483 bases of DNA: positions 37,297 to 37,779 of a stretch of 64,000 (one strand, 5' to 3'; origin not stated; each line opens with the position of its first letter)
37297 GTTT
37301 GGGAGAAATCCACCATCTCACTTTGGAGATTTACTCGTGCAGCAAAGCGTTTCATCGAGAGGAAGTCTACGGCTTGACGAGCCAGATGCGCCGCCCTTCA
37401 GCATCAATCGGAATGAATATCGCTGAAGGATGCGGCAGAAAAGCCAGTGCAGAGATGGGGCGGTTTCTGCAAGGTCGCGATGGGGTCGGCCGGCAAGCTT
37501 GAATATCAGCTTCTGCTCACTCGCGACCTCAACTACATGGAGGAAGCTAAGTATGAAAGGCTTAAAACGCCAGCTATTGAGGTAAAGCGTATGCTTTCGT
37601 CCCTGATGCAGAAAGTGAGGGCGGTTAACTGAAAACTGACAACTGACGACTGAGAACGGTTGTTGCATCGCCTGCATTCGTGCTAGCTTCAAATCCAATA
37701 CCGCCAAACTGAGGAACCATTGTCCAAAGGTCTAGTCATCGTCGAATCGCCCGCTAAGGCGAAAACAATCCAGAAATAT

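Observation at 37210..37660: IVS-like cassette: a four-helix-bundle ORF enclosed by inverted heptanucleotide arrays, inserted between dprA and topA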

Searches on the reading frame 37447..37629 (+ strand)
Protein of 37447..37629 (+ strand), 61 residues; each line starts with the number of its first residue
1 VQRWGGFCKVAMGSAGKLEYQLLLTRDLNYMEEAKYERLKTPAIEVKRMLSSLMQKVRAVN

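Call 12: search_protein_families(library=pfam, proteins=[window:37447-37629:+], max_evalue=0.01)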
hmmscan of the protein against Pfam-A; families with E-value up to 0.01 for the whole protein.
seq(61 aa): 1 family
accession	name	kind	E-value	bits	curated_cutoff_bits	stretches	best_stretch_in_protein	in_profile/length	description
PF05635.17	23S_rRNA_IVP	-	2.6e-08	34.5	33.8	1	7-52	61-106/106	23S rRNA-intervening sequence protein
